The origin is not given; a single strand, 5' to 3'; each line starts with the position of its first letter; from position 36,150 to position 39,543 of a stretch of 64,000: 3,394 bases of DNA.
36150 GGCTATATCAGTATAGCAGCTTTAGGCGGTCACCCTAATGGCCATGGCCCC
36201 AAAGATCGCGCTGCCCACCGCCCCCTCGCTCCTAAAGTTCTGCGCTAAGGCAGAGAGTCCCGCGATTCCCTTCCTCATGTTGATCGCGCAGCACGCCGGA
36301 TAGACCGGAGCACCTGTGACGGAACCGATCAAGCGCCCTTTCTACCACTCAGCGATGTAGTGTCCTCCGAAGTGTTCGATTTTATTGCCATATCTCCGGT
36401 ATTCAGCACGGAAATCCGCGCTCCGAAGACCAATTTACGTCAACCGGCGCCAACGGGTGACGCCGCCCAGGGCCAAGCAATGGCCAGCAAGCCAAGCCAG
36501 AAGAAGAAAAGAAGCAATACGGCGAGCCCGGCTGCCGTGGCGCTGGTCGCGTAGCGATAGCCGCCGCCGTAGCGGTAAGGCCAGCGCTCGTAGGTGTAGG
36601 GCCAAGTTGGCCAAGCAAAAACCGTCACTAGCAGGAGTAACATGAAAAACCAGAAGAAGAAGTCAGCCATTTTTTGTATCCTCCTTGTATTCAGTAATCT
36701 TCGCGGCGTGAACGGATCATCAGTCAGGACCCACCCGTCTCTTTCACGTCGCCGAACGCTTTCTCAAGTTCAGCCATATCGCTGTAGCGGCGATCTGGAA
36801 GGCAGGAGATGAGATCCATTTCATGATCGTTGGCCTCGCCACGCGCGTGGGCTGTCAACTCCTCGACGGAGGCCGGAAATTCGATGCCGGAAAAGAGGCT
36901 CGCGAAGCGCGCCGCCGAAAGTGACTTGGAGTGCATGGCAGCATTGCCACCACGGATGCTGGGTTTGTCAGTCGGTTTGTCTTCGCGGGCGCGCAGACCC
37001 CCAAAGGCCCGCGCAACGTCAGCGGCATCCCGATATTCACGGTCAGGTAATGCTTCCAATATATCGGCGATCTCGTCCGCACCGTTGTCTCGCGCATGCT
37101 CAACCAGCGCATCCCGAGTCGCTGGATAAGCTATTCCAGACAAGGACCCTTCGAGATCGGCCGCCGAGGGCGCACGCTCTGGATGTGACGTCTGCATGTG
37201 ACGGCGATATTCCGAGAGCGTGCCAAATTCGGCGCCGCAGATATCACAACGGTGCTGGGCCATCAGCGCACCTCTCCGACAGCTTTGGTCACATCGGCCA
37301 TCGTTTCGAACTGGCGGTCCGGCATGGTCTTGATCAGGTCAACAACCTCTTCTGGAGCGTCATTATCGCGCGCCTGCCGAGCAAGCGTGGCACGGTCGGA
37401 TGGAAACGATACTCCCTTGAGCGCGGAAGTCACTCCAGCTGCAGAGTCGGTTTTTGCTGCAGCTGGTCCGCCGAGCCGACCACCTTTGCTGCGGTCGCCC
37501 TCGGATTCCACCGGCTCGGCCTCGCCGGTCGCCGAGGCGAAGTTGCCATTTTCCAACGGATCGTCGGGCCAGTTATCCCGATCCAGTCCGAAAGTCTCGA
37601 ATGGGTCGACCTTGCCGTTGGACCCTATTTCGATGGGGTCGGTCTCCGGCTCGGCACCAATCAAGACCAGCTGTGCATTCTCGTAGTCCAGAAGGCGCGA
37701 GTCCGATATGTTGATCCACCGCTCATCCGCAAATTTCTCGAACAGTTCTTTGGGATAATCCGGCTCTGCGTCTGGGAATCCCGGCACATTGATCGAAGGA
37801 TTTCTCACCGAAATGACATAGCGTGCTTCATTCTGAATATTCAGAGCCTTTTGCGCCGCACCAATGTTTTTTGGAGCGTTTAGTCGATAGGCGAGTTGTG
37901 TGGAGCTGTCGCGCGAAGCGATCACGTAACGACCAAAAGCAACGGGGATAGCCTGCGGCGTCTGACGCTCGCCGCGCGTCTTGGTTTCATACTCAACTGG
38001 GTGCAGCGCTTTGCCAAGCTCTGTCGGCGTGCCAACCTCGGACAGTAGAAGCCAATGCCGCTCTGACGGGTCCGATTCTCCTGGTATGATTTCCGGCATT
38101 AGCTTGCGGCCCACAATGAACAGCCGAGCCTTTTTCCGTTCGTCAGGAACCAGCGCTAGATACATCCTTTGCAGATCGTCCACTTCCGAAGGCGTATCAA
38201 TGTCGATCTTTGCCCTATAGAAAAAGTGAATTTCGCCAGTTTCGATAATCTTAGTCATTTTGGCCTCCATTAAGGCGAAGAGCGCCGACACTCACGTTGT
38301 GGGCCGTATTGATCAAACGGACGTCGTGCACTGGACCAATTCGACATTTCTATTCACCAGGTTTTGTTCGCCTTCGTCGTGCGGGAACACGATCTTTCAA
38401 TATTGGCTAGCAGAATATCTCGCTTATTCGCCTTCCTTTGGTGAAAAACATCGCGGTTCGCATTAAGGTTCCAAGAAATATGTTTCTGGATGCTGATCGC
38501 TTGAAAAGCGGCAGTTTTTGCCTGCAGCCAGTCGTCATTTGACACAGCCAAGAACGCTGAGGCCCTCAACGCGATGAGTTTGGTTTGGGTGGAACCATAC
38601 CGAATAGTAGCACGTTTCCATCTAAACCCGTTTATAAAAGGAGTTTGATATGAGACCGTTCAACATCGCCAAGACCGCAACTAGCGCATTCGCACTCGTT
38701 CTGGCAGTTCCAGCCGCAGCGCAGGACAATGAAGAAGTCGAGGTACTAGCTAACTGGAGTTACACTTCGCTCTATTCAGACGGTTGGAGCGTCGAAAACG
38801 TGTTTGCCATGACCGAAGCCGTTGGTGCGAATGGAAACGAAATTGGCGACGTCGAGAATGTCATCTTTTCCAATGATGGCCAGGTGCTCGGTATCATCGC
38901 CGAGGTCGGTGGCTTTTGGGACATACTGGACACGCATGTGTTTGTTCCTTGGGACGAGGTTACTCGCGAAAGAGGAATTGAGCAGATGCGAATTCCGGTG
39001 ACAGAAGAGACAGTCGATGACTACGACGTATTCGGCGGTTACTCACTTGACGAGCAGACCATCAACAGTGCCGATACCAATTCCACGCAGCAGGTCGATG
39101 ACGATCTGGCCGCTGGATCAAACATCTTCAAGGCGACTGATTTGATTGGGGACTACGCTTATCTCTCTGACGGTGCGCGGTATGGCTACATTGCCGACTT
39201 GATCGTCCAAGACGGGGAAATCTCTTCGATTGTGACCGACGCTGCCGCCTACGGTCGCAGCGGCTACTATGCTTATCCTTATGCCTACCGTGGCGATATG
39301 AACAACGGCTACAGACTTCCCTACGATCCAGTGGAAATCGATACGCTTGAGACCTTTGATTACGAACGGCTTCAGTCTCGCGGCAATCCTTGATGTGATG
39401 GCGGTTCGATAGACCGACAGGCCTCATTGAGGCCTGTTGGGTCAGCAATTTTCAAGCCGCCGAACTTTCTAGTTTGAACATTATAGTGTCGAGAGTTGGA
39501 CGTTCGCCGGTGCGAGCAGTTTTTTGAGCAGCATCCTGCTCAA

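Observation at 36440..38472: Uncharacterised stress operon: DUF2795 repeats, classical C2H2 zinc finger and aromatic membrane peptide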

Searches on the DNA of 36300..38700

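Call 68: search_rna_families(source=window, start=36300, end=38700, threshold=evalue, max_evalue=1)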
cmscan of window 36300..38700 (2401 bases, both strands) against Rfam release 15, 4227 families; matches with E-value up to 1: 2.
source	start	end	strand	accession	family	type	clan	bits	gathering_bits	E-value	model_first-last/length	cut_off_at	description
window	37250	37316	-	RF00292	snoTBR5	Gene; snRNA; snoRNA; CD-box;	-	17.6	44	0.72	1-94/94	no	Small nucleolar RNA TBR5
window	36530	36562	+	RF02939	COG2908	Cis-reg;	-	17.4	58.7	0.35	1-45/45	no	COG2908 RNA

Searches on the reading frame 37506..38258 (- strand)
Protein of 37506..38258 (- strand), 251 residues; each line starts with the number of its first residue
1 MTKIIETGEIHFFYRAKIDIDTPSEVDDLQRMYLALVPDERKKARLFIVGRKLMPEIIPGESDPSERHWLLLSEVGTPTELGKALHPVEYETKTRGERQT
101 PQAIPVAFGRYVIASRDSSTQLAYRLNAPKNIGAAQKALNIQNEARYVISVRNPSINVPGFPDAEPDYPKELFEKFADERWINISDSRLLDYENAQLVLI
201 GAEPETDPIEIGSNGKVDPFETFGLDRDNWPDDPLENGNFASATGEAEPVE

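Call 28: search_protein_families(library=pfam, alignment_id=A3, max_evalue=10)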
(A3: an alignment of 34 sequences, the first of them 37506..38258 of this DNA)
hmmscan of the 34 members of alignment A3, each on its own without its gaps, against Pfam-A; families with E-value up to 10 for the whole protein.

A. member 1, window:37506-38258:- (251 aa): 0 families

B. families by the number of members that match (of 34 scanned): 14 families
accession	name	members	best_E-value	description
PF11303.13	DUF3105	9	0.0043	Protein of unknown function (DUF3105)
PF19876.4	DUF6349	1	0.0049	Family of unknown function (DUF6349)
PF09288.16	UBA_3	1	0.013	Fungal ubiquitin-associated domain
PF05134.19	T2SSL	1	0.084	Type II secretion system (T2SS), protein L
PF21732.2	DUF6864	1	0.099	Domain of unknown function (DUF6864)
PF21244.3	PurT_C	1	0.12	PurT, C-terminal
PF20219.3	DUF6579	1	0.14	Family of unknown function (DUF6579)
PF03126.23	Plus-3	1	0.16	Plus-3 domain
PF03307.20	Adeno_E3_15_3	1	0.17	Adenovirus 15.3kD protein in E3 region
PF20780.2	TssR_M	1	0.19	TssR second domain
PF15881.10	DUF4734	1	0.25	Domain of unknown function (DUF4734)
PF15144.11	DUF4576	1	0.3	Domain of unknown function (DUF4576)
PF14164.11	YqzH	1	0.36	YqzH-like protein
PF13020.12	NOV_C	1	0.43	Protein NO VEIN, C-terminal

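Call 29: search_solved_structures(query=A3, max_evalue=10)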
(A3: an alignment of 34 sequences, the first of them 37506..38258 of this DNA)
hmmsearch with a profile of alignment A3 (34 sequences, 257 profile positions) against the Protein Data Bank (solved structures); distinct sequences matched with E-value up to 10: 2.
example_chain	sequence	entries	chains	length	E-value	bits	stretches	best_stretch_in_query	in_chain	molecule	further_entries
9spj_j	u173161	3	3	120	0.27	13.6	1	27-68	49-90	60S ribosomal protein L35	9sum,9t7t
8k20_C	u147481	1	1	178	1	11.7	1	111-159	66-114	At4g34412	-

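Call 37: search_protein_representatives(alignment_id=A3)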
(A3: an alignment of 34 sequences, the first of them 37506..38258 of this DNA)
Query: 34 sequences, 257 profile positions. Proteins with E-value up to 0.001 (for the whole library): 2323; up to 1e-10: 1428; up to 1e-30: 595. The best 150 are listed.
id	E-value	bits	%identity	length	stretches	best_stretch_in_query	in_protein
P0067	1.8e-101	355.1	-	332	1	2-251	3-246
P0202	1.3e-98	345.7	-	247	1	1-251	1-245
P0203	1.3e-92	326.1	-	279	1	2-247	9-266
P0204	3.2e-89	315.0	-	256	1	3-247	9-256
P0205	4.0e-88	311.4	-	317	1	1-254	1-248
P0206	4.6e-84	298.1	-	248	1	1-247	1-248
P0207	4.7e-82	291.5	-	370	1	3-251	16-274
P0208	5.5e-82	291.2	-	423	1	2-250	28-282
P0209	1.2e-81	290.1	-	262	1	3-247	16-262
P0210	1.3e-80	286.7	-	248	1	3-247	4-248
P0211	2.7e-80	285.7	-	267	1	4-247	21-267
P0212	3.7e-80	285.3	-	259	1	2-247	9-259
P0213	5.1e-80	284.8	-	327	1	1-248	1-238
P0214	4.1e-78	278.5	-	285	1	2-247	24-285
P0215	8.1e-78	277.6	-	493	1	3-255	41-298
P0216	3.7e-77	275.4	-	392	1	2-247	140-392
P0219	1.1e-75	270.5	-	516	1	1-250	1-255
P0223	1.8e-73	263.3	-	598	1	3-243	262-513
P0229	1.6e-71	257.0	-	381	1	4-247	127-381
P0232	6.7e-71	254.9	-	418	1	4-242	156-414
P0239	3.1e-69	249.5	-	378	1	2-247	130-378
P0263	3.1e-64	233.0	-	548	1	3-242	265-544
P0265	4.2e-64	232.6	-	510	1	2-253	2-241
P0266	5.3e-64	232.3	-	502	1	4-247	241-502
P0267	6.0e-64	232.1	-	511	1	4-218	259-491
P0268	7.8e-64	231.8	-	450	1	4-242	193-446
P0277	4.6e-62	226.0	-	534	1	3-242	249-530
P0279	5.8e-62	225.6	-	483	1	4-214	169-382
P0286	4.1e-61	222.8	-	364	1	2-251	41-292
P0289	8.5e-61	221.8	-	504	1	3-249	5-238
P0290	9.7e-61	221.6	-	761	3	43-247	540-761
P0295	2.5e-60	220.3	-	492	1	4-243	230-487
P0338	6.3e-56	205.8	-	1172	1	3-246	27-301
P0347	5.7e-55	202.7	-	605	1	3-247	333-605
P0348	5.7e-55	202.7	-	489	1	4-247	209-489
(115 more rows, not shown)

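Call 38: search_protein_families(library=pfam, proteins=[P0223, P0263, P0266, P0277, P0290, P0338, P0347, P0348, P0215, P0295], max_evalue=0.01)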
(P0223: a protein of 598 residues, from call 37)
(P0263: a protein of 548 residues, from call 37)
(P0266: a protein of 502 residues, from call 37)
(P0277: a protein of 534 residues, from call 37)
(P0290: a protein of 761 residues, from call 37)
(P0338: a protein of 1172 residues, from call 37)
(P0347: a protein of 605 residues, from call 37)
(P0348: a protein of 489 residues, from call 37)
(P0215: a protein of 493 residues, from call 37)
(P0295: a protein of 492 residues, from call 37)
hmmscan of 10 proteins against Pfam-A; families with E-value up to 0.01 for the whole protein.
P0223 (598 aa): 0 families

P0263 (548 aa): 0 families

P0266 (502 aa): 0 families

P0277 (534 aa): 0 families

P0290 (761 aa): 0 families

P0338 (1172 aa): 4 families
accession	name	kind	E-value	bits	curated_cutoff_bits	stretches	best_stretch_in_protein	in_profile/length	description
PF00022.25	Actin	-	1.8e-40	139.2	27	1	770-1113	3-352/410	Actin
PF06723.19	MreB_Mbl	-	3.5e-11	43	27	1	829-983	40-191/327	MreB/Mbl protein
PF06722.18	EryCIII-like_C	-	1.9e-06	28.3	31.7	1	663-712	46-95/145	Erythromycin biosynthesis protein CIII-like, C-terminal domain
PF00201.24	UDPGT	-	1.5e-05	24.4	19.5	1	538-731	228-407/499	UDP-glucoronosyl and UDP-glucosyl transferase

P0347 (605 aa): 0 families

P0348 (489 aa): 0 families

P0215 (493 aa): 1 family
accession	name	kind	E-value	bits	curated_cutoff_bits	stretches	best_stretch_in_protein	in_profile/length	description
PF11387.14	DUF2795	-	4.7e-26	90.9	25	2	425-479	1-54/54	Protein of unknown function (DUF2795)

P0295 (492 aa): 0 families

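Call 55: search_protein_families(library=pfam, proteins=[P0219, P0265, P0289, P0208, P0207, P0286, P0279, P0267, P0232, P0268], max_evalue=0.01)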
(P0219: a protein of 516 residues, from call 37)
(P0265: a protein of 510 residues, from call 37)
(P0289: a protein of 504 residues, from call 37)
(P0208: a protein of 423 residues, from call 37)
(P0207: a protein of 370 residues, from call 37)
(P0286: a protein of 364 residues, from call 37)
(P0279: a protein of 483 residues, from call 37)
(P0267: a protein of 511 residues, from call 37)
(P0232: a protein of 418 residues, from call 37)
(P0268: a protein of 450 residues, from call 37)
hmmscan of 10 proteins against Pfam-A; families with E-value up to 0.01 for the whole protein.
P0219 (516 aa): 4 families
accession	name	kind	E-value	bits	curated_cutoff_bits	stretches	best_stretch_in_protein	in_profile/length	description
PF11387.14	DUF2795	-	6.3e-41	138.5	25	3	283-334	2-53/54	Protein of unknown function (DUF2795)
PF00096.32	zf-C2H2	-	0.00071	20.3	25.2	1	345-368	1-23/23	Zinc finger, C2H2 type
PF13894.12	zf-C2H2_4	-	0.00095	20.1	27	1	345-368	1-24/24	C2H2-type zinc finger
PF05605.18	zf-Di19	-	0.0066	17.1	27.5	0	344-372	2-29/54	Drought induced 19 protein (Di19), zinc-binding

P0265 (510 aa): 4 families
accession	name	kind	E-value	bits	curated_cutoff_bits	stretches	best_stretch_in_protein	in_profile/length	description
PF11387.14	DUF2795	-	1.4e-40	137.3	25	3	366-417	2-53/54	Protein of unknown function (DUF2795)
PF00096.32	zf-C2H2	-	4.7e-06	27.2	25.2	1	337-360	1-23/23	Zinc finger, C2H2 type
PF13894.12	zf-C2H2_4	-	0.00012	22.9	27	1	337-360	1-24/24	C2H2-type zinc finger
PF12874.13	zf-met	-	0.0034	18.1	21.2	1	339-357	3-21/25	Zinc-finger of C2H2 type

P0289 (504 aa): 5 families
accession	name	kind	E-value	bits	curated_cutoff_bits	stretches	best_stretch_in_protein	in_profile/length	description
PF11387.14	DUF2795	-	1.6e-24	85.9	25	3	270-326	2-54/54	Protein of unknown function (DUF2795)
PF13894.12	zf-C2H2_4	-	0.00025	21.9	27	1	338-360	2-24/24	C2H2-type zinc finger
PF00096.32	zf-C2H2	-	0.0026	18.6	25.2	1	338-360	2-23/23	Zinc finger, C2H2 type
PF23165.1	zf-C2H2_FBX41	-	0.0028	17.6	24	1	339-361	5-29/30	F-box only protein 41 C2H2 zinc finger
PF13912.12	zf-C2H2_6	-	0.0052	17.2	25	1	338-362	3-26/27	C2H2-type zinc finger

P0208 (423 aa): 3 families
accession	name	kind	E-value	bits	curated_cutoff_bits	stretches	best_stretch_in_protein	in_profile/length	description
PF11387.14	DUF2795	-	4.4e-11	42.9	25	1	348-402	1-54/54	Protein of unknown function (DUF2795)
PF00096.32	zf-C2H2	-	4.9e-05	24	25.2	1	320-343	1-23/23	Zinc finger, C2H2 type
PF13894.12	zf-C2H2_4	-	0.003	18.6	27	1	320-343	1-24/24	C2H2-type zinc finger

P0207 (370 aa): 1 family
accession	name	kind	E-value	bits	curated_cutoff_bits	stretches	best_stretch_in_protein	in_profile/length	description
PF11387.14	DUF2795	-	1.3e-10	41.4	25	1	307-363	2-54/54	Protein of unknown function (DUF2795)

P0286 (364 aa): 0 families

P0279 (483 aa): 0 families

P0267 (511 aa): 0 families

P0232 (418 aa): 0 families

P0268 (450 aa): 0 families

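Call 58: list_cluster_members(proteins=[P0223, P0263, P0216, P0347, P0290, P0208, P0219, P0229, P0239, P0266])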
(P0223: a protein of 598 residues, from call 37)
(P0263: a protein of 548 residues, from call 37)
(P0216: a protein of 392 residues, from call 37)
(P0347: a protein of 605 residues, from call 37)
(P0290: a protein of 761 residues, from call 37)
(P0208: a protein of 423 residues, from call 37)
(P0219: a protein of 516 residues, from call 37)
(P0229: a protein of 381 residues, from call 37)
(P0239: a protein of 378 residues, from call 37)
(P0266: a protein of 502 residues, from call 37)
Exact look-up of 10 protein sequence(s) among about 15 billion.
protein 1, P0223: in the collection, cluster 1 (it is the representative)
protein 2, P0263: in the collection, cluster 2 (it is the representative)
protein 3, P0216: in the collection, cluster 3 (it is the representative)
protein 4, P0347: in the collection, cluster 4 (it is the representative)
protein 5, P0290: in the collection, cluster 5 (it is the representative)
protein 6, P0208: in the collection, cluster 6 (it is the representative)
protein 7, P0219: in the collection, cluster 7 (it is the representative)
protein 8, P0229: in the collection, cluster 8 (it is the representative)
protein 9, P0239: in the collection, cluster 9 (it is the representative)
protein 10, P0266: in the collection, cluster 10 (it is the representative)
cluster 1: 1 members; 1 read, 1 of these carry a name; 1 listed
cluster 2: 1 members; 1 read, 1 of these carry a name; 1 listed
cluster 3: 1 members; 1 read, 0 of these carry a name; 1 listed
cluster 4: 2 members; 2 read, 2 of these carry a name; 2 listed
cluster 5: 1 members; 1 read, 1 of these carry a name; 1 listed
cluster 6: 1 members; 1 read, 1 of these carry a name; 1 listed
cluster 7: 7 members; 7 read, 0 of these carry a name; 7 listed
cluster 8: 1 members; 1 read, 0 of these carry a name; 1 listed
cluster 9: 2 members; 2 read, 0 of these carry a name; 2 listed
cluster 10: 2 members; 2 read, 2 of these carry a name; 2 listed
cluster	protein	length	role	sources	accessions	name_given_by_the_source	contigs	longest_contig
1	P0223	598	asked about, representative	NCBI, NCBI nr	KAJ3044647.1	hypothetical protein HDV00_001573 [Rhizophlyctis rosea]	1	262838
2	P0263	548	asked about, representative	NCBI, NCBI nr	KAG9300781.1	hypothetical protein G9A89_023579 [Geosiphon pyriformis]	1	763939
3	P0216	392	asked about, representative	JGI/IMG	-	-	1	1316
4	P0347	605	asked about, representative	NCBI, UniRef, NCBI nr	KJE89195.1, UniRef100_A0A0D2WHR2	hypothetical protein CAOG_000715 [Capsaspora owczarzaki ATCC 30864] | Uncharacterized protein n=2 Tax=Capsaspora owczarzaki (strain ATCC 30864) TaxID=595528 ...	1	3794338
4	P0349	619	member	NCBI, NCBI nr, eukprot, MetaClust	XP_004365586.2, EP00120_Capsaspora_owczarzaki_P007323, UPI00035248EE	hypothetical protein CAOG_00715 [Capsaspora owczarzaki ATCC 30864] | XP_004365586.2 hypothetical protein CAOG_00715 [Capsaspora owczarzaki ATCC 30864] | status=active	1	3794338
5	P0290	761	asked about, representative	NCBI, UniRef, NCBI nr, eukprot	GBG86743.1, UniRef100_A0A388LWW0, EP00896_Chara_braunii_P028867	hypothetical protein CBR_g41808 [Chara braunii] | Uncharacterized protein n=1 Tax=Chara braunii TaxID=69332 RepID=A0A388LWW0_CHABU | GBG86743.1 hypothetical protein CBR_g41808 [Chara braunii]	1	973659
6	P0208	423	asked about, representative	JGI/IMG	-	hypothetical protein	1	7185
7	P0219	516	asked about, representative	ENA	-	-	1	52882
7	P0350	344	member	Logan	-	-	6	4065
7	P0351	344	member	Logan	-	-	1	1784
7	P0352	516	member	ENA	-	-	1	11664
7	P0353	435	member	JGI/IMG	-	-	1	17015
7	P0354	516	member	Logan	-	-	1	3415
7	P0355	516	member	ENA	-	-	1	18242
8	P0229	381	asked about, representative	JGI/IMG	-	-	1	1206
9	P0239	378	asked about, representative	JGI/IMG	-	-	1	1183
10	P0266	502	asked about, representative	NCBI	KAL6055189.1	BTB domain transcription factor [Balamuthia mandrillaris]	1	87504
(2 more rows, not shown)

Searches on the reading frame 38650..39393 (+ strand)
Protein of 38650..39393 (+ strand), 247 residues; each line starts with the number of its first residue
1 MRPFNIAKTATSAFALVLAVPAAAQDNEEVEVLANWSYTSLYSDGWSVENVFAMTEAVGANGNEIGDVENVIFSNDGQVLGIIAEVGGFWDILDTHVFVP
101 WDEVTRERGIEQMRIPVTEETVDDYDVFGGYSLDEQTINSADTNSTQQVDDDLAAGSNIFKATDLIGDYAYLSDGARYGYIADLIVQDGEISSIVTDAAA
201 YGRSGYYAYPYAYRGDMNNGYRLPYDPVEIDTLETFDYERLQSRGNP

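Call 31: search_protein_families(library=pfam, proteins=[window:38650-39393:+], max_evalue=0.001)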
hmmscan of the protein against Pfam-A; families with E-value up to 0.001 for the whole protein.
window:38650-39393:+ (247 aa): 1 family
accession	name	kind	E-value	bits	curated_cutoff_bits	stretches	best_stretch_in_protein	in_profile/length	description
PF05239.21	PRC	-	8.3e-15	55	21.2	2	56-107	13-65/78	PRC-barrel domain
